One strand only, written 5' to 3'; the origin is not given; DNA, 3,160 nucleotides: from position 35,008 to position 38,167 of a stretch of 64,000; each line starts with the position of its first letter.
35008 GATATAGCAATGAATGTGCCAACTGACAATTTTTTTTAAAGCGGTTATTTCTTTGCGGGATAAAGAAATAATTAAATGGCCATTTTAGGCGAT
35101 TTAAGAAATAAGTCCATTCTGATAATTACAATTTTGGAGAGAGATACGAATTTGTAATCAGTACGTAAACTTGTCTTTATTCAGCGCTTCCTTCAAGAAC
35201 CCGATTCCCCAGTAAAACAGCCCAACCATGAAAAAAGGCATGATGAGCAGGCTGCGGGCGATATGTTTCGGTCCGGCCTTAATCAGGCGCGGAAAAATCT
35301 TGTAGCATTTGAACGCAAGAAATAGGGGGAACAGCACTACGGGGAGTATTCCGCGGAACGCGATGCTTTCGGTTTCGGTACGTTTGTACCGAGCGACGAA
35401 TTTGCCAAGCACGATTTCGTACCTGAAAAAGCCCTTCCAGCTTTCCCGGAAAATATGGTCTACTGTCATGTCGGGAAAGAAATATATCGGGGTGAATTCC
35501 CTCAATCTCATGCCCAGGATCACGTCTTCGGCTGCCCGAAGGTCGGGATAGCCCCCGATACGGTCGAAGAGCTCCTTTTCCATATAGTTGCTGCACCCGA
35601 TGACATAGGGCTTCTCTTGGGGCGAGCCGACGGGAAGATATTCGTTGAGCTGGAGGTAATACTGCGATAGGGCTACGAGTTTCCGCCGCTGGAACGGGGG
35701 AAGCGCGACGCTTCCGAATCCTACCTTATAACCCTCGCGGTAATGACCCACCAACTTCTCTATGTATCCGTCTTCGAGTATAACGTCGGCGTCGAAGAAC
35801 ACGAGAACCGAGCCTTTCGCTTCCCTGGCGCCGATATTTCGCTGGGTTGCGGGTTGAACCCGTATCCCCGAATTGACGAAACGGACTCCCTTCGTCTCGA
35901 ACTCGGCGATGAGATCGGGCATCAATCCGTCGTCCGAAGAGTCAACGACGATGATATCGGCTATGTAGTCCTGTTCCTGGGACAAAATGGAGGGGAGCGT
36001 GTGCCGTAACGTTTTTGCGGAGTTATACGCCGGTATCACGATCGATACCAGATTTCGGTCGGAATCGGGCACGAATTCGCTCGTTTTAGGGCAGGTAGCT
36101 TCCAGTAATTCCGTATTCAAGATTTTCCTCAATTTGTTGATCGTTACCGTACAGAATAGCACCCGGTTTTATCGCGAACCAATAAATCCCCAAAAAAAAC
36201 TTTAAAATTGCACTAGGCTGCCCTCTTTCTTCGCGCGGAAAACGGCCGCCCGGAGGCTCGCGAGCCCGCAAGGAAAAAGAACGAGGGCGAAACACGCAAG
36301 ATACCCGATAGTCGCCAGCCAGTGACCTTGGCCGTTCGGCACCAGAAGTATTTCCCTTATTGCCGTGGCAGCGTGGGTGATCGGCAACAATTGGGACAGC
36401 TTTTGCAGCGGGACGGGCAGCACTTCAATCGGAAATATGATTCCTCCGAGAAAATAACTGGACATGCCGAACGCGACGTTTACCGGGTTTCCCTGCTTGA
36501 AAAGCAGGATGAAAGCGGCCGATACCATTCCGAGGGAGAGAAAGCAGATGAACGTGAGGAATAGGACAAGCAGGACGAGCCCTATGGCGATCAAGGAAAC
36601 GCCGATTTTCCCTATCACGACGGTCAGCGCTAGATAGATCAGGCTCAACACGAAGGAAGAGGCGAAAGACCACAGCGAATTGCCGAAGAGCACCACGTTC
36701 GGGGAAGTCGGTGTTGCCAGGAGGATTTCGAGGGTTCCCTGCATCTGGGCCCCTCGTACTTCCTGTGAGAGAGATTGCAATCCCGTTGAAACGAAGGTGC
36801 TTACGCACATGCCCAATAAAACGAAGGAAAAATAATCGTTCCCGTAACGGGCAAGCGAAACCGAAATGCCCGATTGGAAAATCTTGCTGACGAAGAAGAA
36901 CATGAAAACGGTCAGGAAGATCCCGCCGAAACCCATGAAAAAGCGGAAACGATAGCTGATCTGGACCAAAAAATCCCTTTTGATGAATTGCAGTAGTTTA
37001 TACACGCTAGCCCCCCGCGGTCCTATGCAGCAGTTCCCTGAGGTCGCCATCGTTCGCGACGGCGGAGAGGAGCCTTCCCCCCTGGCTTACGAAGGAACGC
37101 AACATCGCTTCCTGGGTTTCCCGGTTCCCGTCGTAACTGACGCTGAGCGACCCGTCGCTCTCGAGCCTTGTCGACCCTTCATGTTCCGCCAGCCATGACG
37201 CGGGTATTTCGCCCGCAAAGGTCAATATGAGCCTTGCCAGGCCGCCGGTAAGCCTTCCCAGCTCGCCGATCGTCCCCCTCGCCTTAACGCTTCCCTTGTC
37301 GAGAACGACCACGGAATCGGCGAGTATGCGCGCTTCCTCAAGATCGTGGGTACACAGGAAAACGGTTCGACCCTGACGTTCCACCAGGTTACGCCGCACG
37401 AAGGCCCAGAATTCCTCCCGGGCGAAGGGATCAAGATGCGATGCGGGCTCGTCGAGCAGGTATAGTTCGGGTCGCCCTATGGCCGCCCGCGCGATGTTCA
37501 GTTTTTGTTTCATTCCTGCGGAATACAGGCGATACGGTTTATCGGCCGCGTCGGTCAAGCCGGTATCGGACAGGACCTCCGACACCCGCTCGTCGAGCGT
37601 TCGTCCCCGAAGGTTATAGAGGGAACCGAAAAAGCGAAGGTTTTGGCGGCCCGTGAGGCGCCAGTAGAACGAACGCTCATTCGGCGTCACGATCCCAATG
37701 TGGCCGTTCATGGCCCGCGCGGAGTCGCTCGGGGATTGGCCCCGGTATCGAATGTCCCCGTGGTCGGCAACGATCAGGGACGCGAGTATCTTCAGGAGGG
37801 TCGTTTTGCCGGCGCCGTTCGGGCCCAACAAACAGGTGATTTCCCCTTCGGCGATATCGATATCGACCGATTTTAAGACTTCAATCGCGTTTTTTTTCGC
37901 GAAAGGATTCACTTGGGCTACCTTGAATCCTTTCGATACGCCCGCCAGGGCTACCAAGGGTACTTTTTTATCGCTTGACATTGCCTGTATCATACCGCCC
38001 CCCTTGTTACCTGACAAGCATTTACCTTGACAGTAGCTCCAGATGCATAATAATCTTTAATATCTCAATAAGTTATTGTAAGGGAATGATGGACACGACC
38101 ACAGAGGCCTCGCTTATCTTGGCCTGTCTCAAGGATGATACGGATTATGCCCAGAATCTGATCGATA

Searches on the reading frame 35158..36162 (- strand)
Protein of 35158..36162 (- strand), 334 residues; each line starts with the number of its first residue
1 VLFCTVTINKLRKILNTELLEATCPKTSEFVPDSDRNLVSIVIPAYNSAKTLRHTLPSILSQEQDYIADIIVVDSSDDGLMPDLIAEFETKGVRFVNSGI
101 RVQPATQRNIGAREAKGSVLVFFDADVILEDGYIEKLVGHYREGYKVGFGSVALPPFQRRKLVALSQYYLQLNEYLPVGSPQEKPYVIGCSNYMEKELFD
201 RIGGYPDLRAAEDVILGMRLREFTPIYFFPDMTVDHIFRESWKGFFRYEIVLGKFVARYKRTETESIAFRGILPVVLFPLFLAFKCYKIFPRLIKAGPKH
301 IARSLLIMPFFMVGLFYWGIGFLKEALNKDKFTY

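Call 7: search_protein_families(library=pfam, proteins=[window:35158-36162:-], max_evalue=0.001)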
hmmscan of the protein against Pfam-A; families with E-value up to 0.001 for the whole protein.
window:35158-36162:- (334 aa): 4 families
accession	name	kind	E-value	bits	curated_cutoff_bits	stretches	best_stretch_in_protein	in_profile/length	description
PF00535.33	Glycos_transf_2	-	6.5e-22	78.7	23.3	1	40-202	1-167/168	Glycosyl transferase family 2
PF13641.12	Glyco_tranf_2_3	-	1.3e-11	45.4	27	1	39-247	3-222/230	Glycosyltransferase like family 2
PF13506.12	Glyco_transf_21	-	0.00027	20.9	21.7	1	111-222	25-139/174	Glycosyl transferase family 21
PF10111.15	Glyco_tranf_2_2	-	0.00034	20.6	27.3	0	40-136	1-101/276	Glycosyltransferase like family 2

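Call 82: search_protein_families(library=ncbifam, proteins=[window:35158-36162:-], max_evalue=0.0001)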
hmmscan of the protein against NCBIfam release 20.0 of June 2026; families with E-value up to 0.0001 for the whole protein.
window:35158-36162:- (334 aa): 11 families
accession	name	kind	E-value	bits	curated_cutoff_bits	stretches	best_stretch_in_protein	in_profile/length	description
TIGR03965.1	mycofact_glyco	equivalog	3.7e-21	75.5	280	1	17-254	55-298/467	mycofactocin biosynthesis glycosyltransferase MftF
TIGR04283.1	glyco_like_mftF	equivalog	3.5e-18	66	182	1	39-230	1-179/221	TIGR04283 family arsenosugar biosynthesis glycosyltransferase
NF041875.1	EPS_EpsD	equivalog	3.2e-16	59.7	370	1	39-263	1-234/325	exopolysaccharide biosynthesis glycosyltransferase EpsD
NF038299.1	EPS_HpsN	equivalog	3e-12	46.1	425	1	38-167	2-130/317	hormogonium polysaccharide biosynthesis glycosyltransferase HpsN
TIGR03937.1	PgaC_IcaA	equivalog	1.2e-09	37.7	422.3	1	29-148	37-157/407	poly-beta-1,6-N-acetyl-D-glucosamine synthase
NF047683.1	TeichurnBiosyTuaG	equivalog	3.2e-09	36.8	400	1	36-138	5-108/252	teichuronic acid biosynthesis protein TuaG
NF050050.1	ProtGlycPglI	equivalog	3.5e-09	36.5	500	1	38-150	3-117/306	GalNAc(5)-diNAcBac-PP-undecaprenol beta-1,3-glucosyltransferase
NF007482.0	PRK10073.1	equivalog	1.4e-08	34.1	423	1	34-138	3-107/334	glycosyltransferase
NF041394.1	GtaseAglG_Halo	equivalog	1.6e-07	30.9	440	1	39-165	3-131/304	glucosyl-dolichyl phosphate glucuronosyltransferase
TIGR03111.1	glyc2_xrt_Gpos1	hypoth_equivalog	9.8e-06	24.6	363.95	1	38-143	50-158/439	TIGR03111 family XrtG-associated glycosyltransferase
NF010496.0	PRK13915.1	equivalog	1.1e-05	24.7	262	1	26-139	20-140/307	glucosyl-3-phosphoglycerate synthase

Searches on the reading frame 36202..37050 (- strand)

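Call 7: search_protein_families(library=pfam, proteins=[window:36202-37050:-], max_evalue=0.001)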
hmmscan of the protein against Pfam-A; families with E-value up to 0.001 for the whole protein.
window:36202-37050:- (282 aa): 2 families
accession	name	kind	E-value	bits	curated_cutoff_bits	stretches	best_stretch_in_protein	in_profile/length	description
PF01061.29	ABC2_membrane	-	1.3e-16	61.2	26.9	1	23-235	7-210/211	ABC-2 type transporter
PF12698.13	ABC2_membrane_3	-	3.7e-12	46.4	31.6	1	73-259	163-342/347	ABC-2 family transporter protein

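Call 82: search_protein_families(library=ncbifam, proteins=[window:36202-37050:-], max_evalue=0.0001)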
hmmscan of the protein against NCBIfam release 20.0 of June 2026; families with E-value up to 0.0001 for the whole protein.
window:36202-37050:- (282 aa): 4 families
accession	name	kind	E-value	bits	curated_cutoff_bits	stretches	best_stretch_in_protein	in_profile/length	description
TIGR01247.1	drrB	subfamily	3.7e-10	39.9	223.05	1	56-241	29-211/236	daunorubicin resistance ABC transporter membrane protein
NF011648.0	PRK15066.1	subfamily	1.2e-08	34.8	225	1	69-261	55-244/257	ABC transporter permease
TIGR00025.1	Mtu_efflux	paralog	7.9e-07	28.8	146.9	1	46-246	10-211/238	ABC transporter efflux protein, DrrB family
TIGR01291.1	nodJ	subfamily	4.1e-06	26.5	206.65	1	70-266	53-247/253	ABC-2 type transporter, NodJ family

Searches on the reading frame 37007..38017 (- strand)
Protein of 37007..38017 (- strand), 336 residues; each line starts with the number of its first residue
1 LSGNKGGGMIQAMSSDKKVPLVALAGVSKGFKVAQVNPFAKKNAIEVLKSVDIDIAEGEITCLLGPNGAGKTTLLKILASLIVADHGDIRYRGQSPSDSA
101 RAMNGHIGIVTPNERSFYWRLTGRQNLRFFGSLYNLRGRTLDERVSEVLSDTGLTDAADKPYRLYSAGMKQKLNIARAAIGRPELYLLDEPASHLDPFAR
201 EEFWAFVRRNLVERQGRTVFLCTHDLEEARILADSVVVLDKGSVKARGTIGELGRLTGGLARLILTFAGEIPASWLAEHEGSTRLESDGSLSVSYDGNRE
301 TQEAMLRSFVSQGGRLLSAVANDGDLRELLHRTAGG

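Call 7: search_protein_families(library=pfam, proteins=[window:37007-38017:-], max_evalue=0.001)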
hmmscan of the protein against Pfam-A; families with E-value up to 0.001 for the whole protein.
window:37007-38017:- (336 aa): 7 families
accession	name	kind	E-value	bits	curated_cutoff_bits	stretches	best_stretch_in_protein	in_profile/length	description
PF00005.33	ABC_tran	-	6.9e-29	101.6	25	1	48-192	1-136/137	ABC transporter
PF13304.12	AAA_21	-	2e-14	54.8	27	2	60-101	1-38/304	AAA domain, putative AbiEii toxin, Type IV TA system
PF13175.12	AAA_15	-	1.6e-05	25.2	32.1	1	48-81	14-46/374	AAA ATPase domain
PF13604.12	AAA_30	-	6.9e-05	23.1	27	1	59-122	19-81/191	AAA domain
PF13476.12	AAA_23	-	8.8e-05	23.7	27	1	50-80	12-41/201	AAA domain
PF13555.12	AAA_29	-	0.00014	21.9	27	1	51-91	15-54/61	P-loop containing region of AAA domain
PF13401.12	AAA_22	-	0.0003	21.5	27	1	59-226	6-126/130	AAA domain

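Call 82: search_protein_families(library=ncbifam, proteins=[window:37007-37993:-], max_evalue=0.0001)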
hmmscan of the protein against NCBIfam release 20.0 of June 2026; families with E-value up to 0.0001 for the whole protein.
window:37007-37993:- (328 aa): 185 families (the best 25 are shown)
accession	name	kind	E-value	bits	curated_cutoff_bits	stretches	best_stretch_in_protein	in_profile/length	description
TIGR01188.1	drrA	subfamily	5.8e-58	196.6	312.45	1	36-248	5-214/302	daunorubicin resistance ABC transporter, ATP-binding protein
TIGR03864.1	PQQ_ABC_ATP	hypoth_equivalog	1.7e-45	155.3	302.25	1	37-249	14-223/236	ABC transporter, ATP-binding subunit, PQQ-dependent alcohol dehydrogenase system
NF033858.1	ABC2_perm_RbbA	equivalog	7e-39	133.4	1050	1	40-246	282-485/909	ribosome-associated ATPase/putative transporter RbbA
TIGR03522.1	GldA_ABC_ATP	equivalog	2.8e-38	132.1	402.6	1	37-320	15-295/301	gliding motility-associated ABC transporter ATP-binding subunit GldA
TIGR03265.1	PhnT2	equivalog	7.2e-38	130.7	457.7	1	35-263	15-238/353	putative 2-aminoethylphosphonate ABC transporter ATP-binding protein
NF010059.0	PRK13536.1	equivalog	1e-37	129.7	549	1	38-243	57-259/342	nodulation factor ABC transporter ATP-binding protein NodI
TIGR01288.1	nodI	equivalog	1.1e-36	126.4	424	1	39-241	19-218/303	nodulation factor ABC transporter ATP-binding protein NodI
NF010060.0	PRK13537.1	equivalog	4.8e-36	124.2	521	1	38-244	29-232/314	nodulation factor ABC transporter ATP-binding protein NodI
TIGR03740.1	galliderm_ABC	subfamily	2.5e-35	122.2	309.75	1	37-242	13-208/223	lantibiotic protection ABC transporter ATP-binding subunit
TIGR03873.1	F420-0_ABC_ATP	hypoth_equivalog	5.4e-35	120.9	372.4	1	34-244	11-223/256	putative F420-0 ABC transporter ATP-binding protein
TIGR00968.1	3a0106s01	subfamily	2.1e-34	119.1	342.75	1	36-247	12-220/237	sulfate ABC transporter ATP-binding protein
TIGR04520.1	ECF_ATPase_1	equivalog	3.1e-34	118.6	315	1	33-245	11-223/269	energy-coupling factor transporter ATPase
NF000106.1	40850658_otr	exception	5.6e-33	114.5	750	1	37-253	26-239/351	oxytetracycline efflux ABC transporter Otr(C) ATP-binding subunit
NF006987.0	PRK09452.1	equivalog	1.6e-32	112.6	482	1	11-243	15-233/378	spermidine/putrescine ABC transporter ATP-binding protein PotA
NF010068.0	PRK13548.1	equivalog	1.3e-31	109.7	261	1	35-242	16-227/261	heme ABC transporter ATP-binding protein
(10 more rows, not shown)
